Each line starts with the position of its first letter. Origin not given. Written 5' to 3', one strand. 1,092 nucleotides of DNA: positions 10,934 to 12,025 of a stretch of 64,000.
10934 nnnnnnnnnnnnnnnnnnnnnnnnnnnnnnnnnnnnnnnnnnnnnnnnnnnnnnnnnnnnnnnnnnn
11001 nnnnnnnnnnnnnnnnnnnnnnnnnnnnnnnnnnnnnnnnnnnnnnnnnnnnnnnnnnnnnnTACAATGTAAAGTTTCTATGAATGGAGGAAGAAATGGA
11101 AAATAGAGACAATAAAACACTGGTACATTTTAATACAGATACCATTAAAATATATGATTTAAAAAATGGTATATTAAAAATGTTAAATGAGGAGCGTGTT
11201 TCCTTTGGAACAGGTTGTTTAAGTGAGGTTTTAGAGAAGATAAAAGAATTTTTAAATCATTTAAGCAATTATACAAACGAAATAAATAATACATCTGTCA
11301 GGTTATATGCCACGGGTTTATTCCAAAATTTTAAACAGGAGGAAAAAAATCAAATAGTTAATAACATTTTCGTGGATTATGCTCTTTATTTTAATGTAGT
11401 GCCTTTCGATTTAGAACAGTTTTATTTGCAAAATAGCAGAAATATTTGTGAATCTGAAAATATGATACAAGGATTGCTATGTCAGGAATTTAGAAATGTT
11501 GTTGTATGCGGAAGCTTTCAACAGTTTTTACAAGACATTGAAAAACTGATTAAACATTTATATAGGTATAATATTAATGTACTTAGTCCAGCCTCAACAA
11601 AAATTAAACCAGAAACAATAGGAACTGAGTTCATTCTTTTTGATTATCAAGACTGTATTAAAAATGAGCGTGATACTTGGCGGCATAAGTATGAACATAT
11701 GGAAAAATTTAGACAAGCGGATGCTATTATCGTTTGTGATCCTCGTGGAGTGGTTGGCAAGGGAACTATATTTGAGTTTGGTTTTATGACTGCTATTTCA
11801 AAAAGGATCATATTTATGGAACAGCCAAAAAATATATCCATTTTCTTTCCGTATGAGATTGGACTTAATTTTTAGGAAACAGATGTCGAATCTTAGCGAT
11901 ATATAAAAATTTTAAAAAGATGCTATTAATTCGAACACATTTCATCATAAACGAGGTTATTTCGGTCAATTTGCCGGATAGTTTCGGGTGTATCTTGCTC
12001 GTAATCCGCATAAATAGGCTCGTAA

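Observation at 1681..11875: Dense AT-rich cluster of nucleotide-processing and DNA base-excision enzymes next to restriction and helicase genes: candidate novel defence or DNA-modification system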

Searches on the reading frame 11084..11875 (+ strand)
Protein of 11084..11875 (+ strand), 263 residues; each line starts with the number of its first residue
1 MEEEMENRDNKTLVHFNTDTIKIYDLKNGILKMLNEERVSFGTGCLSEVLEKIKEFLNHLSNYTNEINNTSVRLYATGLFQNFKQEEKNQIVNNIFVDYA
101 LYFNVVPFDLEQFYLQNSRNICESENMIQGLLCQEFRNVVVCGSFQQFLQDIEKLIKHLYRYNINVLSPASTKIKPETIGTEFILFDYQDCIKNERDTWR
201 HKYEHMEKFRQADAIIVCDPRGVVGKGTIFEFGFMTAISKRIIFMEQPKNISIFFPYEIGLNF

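Call 4: search_protein_families(library=pfam, proteins=[window:11084-11875:+], max_evalue=0.01)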
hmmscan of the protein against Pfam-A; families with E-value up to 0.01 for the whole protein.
window:11084-11875:+ (263 aa): 2 families
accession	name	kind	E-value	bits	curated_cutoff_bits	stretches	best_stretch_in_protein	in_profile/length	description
PF05014.21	Nuc_deoxyrib_tr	-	0.00015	22.3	28.8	1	154-245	19-96/117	Nucleoside 2-deoxyribosyltransferase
PF23045.1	DUF7037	-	0.001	19.4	27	1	13-37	6-30/43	Domain of unknown function (DUF7037)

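Call 9: search_protein_families(library=ncbifam, proteins=[window:11084-11875:+], max_evalue=0.01)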
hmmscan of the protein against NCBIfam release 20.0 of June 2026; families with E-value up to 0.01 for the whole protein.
window:11084-11875:+ (263 aa): 0 families

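Call 23: search_solved_structures(query=window:11084-11872:+, max_evalue=1, show_alignments=2)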
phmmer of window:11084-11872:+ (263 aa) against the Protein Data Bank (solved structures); distinct sequences matched with E-value up to 1: 1.
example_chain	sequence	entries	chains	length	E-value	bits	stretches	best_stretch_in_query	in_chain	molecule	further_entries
9yg5_B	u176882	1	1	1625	0.062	16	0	158-255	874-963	Intermembrane lipid transfer protein VPS13A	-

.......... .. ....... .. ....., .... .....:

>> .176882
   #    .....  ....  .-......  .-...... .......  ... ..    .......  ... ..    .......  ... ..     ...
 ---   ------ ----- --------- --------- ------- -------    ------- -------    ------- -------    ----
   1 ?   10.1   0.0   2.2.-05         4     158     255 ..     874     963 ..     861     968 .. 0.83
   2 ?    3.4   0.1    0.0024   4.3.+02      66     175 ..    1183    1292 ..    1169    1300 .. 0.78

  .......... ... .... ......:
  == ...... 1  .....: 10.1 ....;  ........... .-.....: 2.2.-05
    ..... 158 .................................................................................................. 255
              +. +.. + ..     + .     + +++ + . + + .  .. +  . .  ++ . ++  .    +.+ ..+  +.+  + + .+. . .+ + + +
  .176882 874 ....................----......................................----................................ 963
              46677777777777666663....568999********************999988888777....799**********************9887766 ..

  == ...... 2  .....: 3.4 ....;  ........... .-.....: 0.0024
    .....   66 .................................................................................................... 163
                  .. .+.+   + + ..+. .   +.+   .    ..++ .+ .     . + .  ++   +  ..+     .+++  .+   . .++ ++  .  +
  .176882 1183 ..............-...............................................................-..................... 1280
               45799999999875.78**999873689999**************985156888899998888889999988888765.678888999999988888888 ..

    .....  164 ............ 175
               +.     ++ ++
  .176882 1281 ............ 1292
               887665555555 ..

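Call 26: search_protein_families(library=padloc, proteins=[window:11084-11875:+], max_evalue=0.01)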
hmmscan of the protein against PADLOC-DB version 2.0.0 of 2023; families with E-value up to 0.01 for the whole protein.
window:11084-11875:+ (263 aa): 0 families

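Call 40: find_homologous_proteins(query=window:11084-11872:+)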
Query window:11084-11872:+ (263 aa): 245 proteins with E <= 0.001 among 542 candidates; the best 120 are listed.
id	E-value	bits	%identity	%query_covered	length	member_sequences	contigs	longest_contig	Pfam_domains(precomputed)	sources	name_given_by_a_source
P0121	3.4e-166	569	96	100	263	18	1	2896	-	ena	-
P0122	1.2e-134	466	80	98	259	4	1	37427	-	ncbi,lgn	-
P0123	6.5e-115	401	68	98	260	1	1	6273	-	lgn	-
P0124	2.8e-109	383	64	98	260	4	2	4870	-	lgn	-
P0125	6.7e-106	371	64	97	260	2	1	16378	-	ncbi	-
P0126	2.4e-105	370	64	100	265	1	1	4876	-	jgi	jgi:hypothetical protein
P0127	8.0e-100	352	61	99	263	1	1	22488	PF05014.22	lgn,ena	-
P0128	3.7e-99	349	59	97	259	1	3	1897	-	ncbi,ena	-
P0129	6.0e-98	345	60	97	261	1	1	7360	PF05014.22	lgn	-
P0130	1.3e-97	344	61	95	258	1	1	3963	-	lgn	-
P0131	3.7e-96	340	58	98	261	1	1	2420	PF05014.22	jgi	jgi:hypothetical protein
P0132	2.1e-95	337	61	97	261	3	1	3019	PF05014.22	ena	-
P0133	4.6e-95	336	57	97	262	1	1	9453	PF05014.22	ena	-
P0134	6.9e-95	335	58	97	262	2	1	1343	PF05014.22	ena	-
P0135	9.1e-95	335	58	97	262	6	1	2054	PF05014.22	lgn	-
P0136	9.3e-95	335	57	97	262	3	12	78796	PF05014.22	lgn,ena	-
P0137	6.1e-94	332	59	97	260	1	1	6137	PF05014.22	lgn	-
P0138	1.0e-93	332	56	97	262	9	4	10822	PF05014.22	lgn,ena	-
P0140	2.2e-93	330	57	100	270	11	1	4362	PF05014.22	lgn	-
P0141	3.9e-93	330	57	97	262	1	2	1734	PF05014.22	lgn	-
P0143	7.3e-93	329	58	97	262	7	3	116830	PF05014.22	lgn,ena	-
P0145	1.5e-92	328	56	97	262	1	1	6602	PF05014.22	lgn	-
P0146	2.8e-92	327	56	97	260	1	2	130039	PF05014.22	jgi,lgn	-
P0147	7.6e-92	325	56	100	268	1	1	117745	PF05014.22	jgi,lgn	jgi:hypothetical protein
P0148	9.9e-92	325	57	97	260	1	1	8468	PF05014.22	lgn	-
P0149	2.4e-91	324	57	97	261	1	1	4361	PF05014.22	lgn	-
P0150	2.8e-91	324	58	97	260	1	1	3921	PF05014.22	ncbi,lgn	-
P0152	4.8e-91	323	56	97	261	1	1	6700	PF05014.22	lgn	-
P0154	4.0e-90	320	55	98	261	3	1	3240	PF05014.22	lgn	-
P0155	1.4e-89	318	56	97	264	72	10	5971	PF05014.22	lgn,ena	-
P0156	7.5e-89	316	54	99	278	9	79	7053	PF05014.22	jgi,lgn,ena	jgi:hypothetical protein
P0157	8.4e-89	315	56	97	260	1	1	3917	PF05014.22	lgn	-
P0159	1.1e-88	315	53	98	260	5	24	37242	PF05014.22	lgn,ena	-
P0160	1.5e-88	315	54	97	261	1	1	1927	PF05014.22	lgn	-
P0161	7.1e-88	312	56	97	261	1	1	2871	PF05014.22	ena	-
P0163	1.0e-87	312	55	97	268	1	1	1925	PF05014.22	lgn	-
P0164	2.5e-87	311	54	96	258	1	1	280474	PF05014.22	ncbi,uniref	ncbi:nucleoside 2-deoxyribosyltransferase [Streptomyces murinus]|uniref:nucleoside 2-deoxyribosyltra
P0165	2.7e-87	310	53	97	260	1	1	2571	PF05014.22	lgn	-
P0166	5.7e-87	309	56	97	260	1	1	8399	PF05014.22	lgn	-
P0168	9.6e-87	309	54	98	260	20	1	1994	PF05014.22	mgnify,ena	mgnify:CR=1 FL=1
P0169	1.1e-86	309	56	97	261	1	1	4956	PF05014.22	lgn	-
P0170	1.5e-86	308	55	96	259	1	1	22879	PF05014.22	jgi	jgi:hypothetical protein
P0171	1.7e-86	308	53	96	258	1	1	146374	PF05014.22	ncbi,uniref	ncbi:nucleoside 2-deoxyribosyltransferase [Streptomyces ardesiacus]|uniref:nucleoside 2-deoxyribosyl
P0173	2.2e-86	308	53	97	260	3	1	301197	PF05014.22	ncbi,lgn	ncbi:nucleoside 2-deoxyribosyltransferase [Listeria monocytogenes]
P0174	4.5e-86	307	51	96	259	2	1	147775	PF05014.22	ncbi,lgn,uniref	ncbi:nucleoside 2-deoxyribosyltransferase [Streptomyces sp. NPDC020875]|uniref:nucleoside 2-deoxyrib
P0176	7.4e-86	306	56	96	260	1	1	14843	PF05014.22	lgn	-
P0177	1.5e-85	305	53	97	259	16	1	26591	PF05014.22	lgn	-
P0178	1.7e-85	305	55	97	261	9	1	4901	PF05014.22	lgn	-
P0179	5.7e-85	303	53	96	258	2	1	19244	PF05014.22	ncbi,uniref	ncbi:hypothetical protein [Streptomyces sp. NPDC088246]|uniref:hypothetical protein n=1 Tax=Streptom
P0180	8.9e-85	302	53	97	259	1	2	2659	PF05014.22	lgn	-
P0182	1.1e-84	302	54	95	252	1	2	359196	PF05014.22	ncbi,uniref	ncbi:nucleoside 2-deoxyribosyltransferase [Streptomyces roseolus]|uniref:nucleoside 2-deoxyribosyltr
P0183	1.2e-84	302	52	96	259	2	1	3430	PF05014.22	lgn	-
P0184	1.3e-84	302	51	96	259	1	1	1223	PF05014.22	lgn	-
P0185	1.4e-84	302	53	96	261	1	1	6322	PF05014.22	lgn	-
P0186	1.4e-84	302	53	97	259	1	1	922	PF05014.22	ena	-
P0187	2.0e-84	301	52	97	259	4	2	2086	PF05014.22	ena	-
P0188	2.9e-84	301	53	98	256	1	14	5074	PF05014.22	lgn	-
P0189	3.7e-84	300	55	97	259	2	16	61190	-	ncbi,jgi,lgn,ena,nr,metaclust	ncbi:MAG: hypothetical protein J0I93_14785 [Legionella sp.]|nr:hypothetical protein [Legionella sp.]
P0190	4.4e-84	300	52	96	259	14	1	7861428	PF05014.22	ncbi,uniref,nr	ncbi:hypothetical protein [Streptomyces sp. MP131-18]|uniref:hypothetical protein n=1 Tax=Streptomyc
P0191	4.7e-84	300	53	96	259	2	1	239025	PF05014.22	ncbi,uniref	ncbi:hypothetical protein [Actinoallomurus sp. NPDC052274]|uniref:hypothetical protein n=1 Tax=Actin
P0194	5.5e-84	300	51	96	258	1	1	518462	PF05014.22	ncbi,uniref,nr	ncbi:hypothetical protein QQY24_34200 [Streptomyces sp. TG1A-8]|uniref:nucleoside 2-deoxyribosyltran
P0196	6.3e-84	299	51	98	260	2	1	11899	PF05014.22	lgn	-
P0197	7.0e-84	299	52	96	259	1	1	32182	PF05014.22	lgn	-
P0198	7.7e-84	299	52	96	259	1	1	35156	PF05014.22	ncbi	ncbi:hypothetical protein ACWCQZ_43360 [Streptomyces sp. NPDC002285]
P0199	7.7e-84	299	53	96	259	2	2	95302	PF05014.22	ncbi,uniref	ncbi:hypothetical protein [Streptomyces sp. NPDC056544]|uniref:hypothetical protein n=1 Tax=unclassi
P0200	1.4e-83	298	52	97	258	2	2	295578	PF05014.22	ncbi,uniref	ncbi:nucleoside 2-deoxyribosyltransferase [Streptomyces mirabilis]|uniref:nucleoside 2-deoxyribosylt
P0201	1.8e-83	298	54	96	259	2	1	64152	PF05014.22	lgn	-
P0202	1.8e-83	298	52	97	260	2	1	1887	PF05014.22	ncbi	-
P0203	2.1e-83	298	52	97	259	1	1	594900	PF05014.22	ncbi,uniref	ncbi:nucleoside 2-deoxyribosyltransferase [Streptomyces jumonjinensis]|uniref:nucleoside 2-deoxyribo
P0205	2.5e-83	297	52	96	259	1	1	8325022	PF05014.22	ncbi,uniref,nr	ncbi:hypothetical protein AS594_35865 [Streptomyces agglomeratus]|uniref:Uncharacterized protein n=1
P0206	3.1e-83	297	52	96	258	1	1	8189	PF05014.22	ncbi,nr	ncbi:hypothetical protein GTY54_26255 [Streptomyces sp. SID625]|nr:hypothetical protein [Streptomyce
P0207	3.2e-83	297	51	97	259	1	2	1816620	PF05014.22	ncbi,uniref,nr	ncbi:hypothetical protein ACFFSH_29940 [Streptomyces filamentosus]|uniref:Uncharacterized protein n=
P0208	3.4e-83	297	51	97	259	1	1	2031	PF05014.22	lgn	-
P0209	3.7e-83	297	53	97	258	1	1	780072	PF05014.22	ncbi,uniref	ncbi:nucleoside 2-deoxyribosyltransferase [Streptomyces chartreusis]|uniref:nucleoside 2-deoxyribosy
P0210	4.0e-83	297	53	98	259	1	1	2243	PF05014.22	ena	-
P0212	5.4e-83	296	53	98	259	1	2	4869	PF05014.22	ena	-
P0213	6.6e-83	296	53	98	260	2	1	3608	PF05014.22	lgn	-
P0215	7.8e-83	296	52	97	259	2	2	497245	PF05014.22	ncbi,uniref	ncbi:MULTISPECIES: nucleoside 2-deoxyribosyltransferase [Streptomyces]|uniref:Nucleoside 2-deoxyribo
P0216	8.6e-83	296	54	96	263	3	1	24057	PF05014.22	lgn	-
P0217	8.8e-83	296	51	97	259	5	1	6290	PF05014.22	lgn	-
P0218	9.5e-83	296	52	98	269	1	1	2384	PF05014.22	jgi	jgi:hypothetical protein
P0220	1.2e-82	295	52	97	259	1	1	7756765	PF05014.22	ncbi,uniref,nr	ncbi:nucleoside 2-deoxyribosyltransferase [Streptomyces sp. ALI-76-A]|uniref:nucleoside 2-deoxyribos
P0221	1.5e-82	295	53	97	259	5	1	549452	PF05014.22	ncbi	ncbi:nucleoside 2-deoxyribosyltransferase [Streptomyces sp. TE33382]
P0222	1.7e-82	295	53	97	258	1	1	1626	PF05014.22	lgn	-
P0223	1.8e-82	295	52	97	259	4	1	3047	PF05014.22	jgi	jgi:hypothetical protein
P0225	2.5e-82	294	52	96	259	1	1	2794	PF05014.22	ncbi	-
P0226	2.6e-82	294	51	96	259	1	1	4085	PF05014.22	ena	-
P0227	2.6e-82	294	50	96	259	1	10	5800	PF05014.22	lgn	-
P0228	2.6e-82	294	52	96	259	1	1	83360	PF05014.22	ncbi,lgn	ncbi:nucleoside 2-deoxyribosyltransferase [Streptomyces sp. NPDC001665]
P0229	2.6e-82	294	52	96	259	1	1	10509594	PF05014.22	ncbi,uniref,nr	ncbi:hypothetical protein [Streptomyces canus]|uniref:hypothetical protein n=1 Tax=Streptomyces canu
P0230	3.1e-82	294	53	95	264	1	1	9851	PF05014.22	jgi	jgi:hypothetical protein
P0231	3.3e-82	294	53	97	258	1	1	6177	PF05014.22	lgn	-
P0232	4.2e-82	293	53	97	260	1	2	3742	PF05014.22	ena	-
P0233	4.3e-82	293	55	97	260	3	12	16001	PF05014.22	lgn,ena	-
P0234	4.5e-82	293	52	96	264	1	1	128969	PF05014.22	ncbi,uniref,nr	ncbi:hypothetical protein [Streptomyces sp. SID5606]|uniref:hypothetical protein n=1 Tax=Streptomyce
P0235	5.1e-82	293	51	99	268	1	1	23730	PF05014.22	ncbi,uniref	ncbi:hypothetical protein ACFVIM_16575 [Streptomyces sp. NPDC057638]|uniref:hypothetical protein n=1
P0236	5.5e-82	293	52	96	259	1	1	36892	PF05014.22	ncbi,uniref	ncbi:hypothetical protein ACFWGI_35520 [Streptomyces niveus]|uniref:hypothetical protein n=1 Tax=Str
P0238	6.7e-82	293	52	98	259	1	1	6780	PF05014.22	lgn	-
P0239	6.9e-82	293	52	96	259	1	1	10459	PF05014.22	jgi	jgi:hypothetical protein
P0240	8.4e-82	292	52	95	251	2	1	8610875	PF05014.22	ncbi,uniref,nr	ncbi:nucleoside 2-deoxyribosyltransferase [Streptomyces lydicus]|uniref:nucleoside 2-deoxyribosyltra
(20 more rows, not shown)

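Call 47: predict_structure(alignment_id=A2)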
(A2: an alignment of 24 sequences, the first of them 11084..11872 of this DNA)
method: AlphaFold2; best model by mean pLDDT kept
length: 263 residues; sequences in the alignment: 24
mean_pLDDT: 83.8   pTM: 0.81
mean pLDDT of the five models: 83.8, 83.2, 81.9, 78.2, 75.1
residues with pLDDT >= 90: 102; 70-90: 131; 50-70: 22; < 50: 8
segments of 3 or more residues with pLDDT < 50: 1-8
pLDDT, mean of each block of 10 residues (from residue 1): 45 95 91 94 83 95 91 93 91 90 91 91 88 87 76 90 90 83 79 77 81 84 64 76 82 75 70
secondary structure, 60 per line:
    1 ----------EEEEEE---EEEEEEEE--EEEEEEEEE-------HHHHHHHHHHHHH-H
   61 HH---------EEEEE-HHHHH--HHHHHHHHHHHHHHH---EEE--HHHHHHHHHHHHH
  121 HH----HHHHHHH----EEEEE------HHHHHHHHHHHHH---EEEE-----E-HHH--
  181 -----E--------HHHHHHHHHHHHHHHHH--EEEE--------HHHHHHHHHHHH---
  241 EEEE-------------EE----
elements in order: E11-16 E20-27 E30-38 H46-58 E72-76 H78-82 H85-99 E103-105 H108-122 H127-133 E138-142 H149-161 E165-168 H195-211 E214-217 H226-237 E241-244

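Call 61: find_encoding_contigs(protein=P0173, flank=9000, max_places=1)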
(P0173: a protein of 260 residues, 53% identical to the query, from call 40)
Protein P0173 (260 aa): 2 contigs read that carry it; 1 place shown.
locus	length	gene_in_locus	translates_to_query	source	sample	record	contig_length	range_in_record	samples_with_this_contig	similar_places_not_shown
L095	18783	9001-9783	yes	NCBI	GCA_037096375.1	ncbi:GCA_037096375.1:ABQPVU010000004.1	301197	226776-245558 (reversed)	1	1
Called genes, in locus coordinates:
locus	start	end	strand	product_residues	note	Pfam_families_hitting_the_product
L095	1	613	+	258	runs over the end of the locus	PF21278:YlmH_1st (weak), PF17774:YlmH_RBD, PF01479:S4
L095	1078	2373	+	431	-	-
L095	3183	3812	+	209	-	PF02517:Rce1-like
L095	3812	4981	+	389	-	PF07690:MFS_1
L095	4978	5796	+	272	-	-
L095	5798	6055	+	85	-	PF05402:PqqD (weak)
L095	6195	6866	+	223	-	PF00730:HhH-GPD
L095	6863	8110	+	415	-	PF08241:Methyltransf_11, PF13649:Methyltransf_25 (weak)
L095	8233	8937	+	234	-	PF03167:UDG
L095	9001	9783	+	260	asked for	PF05014:Nuc_deoxyrib_tr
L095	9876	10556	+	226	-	PF02223:Thymidylate_kin (faint)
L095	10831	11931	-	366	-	PF02445:NadA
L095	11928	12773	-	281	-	PF02749:QRPTase_N, PF01729:QRPTase_C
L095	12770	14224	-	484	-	PF00890:FAD_binding_2, PF01266:DAO (weak), PF03486:HI0933_like (faint), PF07992:Pyr_redox_2 (faint), PF02910:Succ_DH_flav_C (faint)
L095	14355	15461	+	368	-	PF00266:Aminotran_5, PF01212:Beta_elim_lyase (weak)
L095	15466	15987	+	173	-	PF08279:HTH_11, PF02829:3H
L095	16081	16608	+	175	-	PF05103:DivIVA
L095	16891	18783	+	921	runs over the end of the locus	PF00133:tRNA-synt_1, PF09334:tRNA-synt_1g, PF01406:tRNA-synt_1e (weak), PF08264:Anticodon_1, PF06827:zf-FPG_IleRS (weak)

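Call 62: find_encoding_contigs(protein=P0189, flank=9000, max_places=2)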
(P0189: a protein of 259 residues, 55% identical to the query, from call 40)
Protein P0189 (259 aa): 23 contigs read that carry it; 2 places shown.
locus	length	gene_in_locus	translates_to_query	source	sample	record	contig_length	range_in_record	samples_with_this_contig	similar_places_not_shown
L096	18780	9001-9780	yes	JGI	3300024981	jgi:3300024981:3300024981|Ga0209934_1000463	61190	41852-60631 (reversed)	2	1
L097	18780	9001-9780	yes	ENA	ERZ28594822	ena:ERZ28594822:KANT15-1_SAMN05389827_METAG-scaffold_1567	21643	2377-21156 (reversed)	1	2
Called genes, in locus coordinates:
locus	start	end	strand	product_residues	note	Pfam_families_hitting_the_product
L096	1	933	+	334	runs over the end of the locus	PF01548:DEDD_Tnp_IS110, PF02371:Transposase_20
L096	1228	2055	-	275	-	PF13276:HTH_21, PF00665:rve, PF13683:rve_3, PF13333:rve_2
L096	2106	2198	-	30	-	-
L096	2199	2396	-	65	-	PF01527:HTH_Tnp_1, PF13518:HTH_28 (weak)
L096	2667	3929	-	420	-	PF08241:Methyltransf_11 (weak)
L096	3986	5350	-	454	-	-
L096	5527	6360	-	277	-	PF03602:Cons_hypoth95 (faint), PF01555:N6_N4_Mtase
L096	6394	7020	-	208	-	PF18306:LDcluster4, PF03641:Lysine_decarbox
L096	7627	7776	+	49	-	-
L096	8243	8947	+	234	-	PF03167:UDG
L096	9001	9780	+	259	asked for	-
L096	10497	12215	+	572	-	PF00664:ABC_membrane, PF02463:SMC_N (faint), PF00005:ABC_tran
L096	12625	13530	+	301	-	PF02541:Ppx-GppA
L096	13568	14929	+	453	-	PF00083:Sugar_tr, PF07690:MFS_1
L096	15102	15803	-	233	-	PF01548:DEDD_Tnp_IS110, PF02371:Transposase_20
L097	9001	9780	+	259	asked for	-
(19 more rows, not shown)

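Call 63: find_encoding_contigs(protein=P0147, flank=9000, max_places=1)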
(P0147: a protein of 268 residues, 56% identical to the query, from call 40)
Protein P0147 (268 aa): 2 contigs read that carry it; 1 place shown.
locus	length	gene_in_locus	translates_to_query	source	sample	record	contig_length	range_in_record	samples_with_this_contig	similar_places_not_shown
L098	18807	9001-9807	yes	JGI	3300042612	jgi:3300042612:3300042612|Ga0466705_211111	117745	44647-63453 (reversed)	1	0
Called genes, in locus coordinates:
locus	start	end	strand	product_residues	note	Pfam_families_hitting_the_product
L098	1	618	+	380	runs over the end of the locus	-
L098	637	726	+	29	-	-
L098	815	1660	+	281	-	-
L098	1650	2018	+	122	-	PF05402:PqqD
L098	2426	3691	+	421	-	PF04055:Radical_SAM, PF13353:Fer4_12 (weak), PF13186:SPASM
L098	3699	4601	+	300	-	PF04055:Radical_SAM, PF13353:Fer4_12 (faint)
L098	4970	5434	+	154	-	-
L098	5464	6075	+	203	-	PF02223:Thymidylate_kin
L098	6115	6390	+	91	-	-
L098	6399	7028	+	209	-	PF01712:dNK (weak), PF02223:Thymidylate_kin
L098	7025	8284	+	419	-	PF08241:Methyltransf_11 (weak)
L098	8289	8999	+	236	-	PF03167:UDG (weak)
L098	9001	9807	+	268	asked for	PF05014:Nuc_deoxyrib_tr (weak)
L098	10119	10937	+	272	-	-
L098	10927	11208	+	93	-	PF05402:PqqD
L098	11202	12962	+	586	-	PF00664:ABC_membrane, PF00005:ABC_tran, PF02463:SMC_N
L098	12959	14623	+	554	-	PF00664:ABC_membrane, PF00005:ABC_tran, PF02463:SMC_N (weak)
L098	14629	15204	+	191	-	PF01928:CYTH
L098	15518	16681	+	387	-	PF13407:Peripla_BP_4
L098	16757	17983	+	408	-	PF02653:BPD_transp_2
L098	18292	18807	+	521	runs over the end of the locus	PF01507:PAPS_reduct, PF13237:Fer4_10 (faint)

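Call 82: search_protein_families(library=padloc, proteins=[L095:9765-10553:+, L098:6264-7025:+, L098:5464-6072:+], max_evalue=0.00001)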
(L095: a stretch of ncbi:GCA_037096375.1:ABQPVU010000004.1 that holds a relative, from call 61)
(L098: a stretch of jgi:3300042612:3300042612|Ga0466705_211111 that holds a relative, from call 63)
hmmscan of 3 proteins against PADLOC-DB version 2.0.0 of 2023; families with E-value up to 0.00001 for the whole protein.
L095:9765-10553:+ (263 aa): 1 family
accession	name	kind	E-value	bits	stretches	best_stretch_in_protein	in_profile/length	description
PDLC04690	PDC-M51B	-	3.9e-06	24.7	0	42-66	3-27/191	-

L098:6264-7025:+ (254 aa): 1 family
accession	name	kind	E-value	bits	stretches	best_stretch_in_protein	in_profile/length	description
PDLC04690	PDC-M51B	-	3.2e-06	25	0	47-193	4-138/191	-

L098:5464-6072:+ (203 aa): 2 families
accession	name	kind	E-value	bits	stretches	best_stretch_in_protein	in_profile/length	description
PDLC04690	PDC-M51B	-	1.4e-13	49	1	2-195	4-186/191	-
PDLC02911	VakA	-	7.1e-08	31.2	1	3-200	5-159/163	-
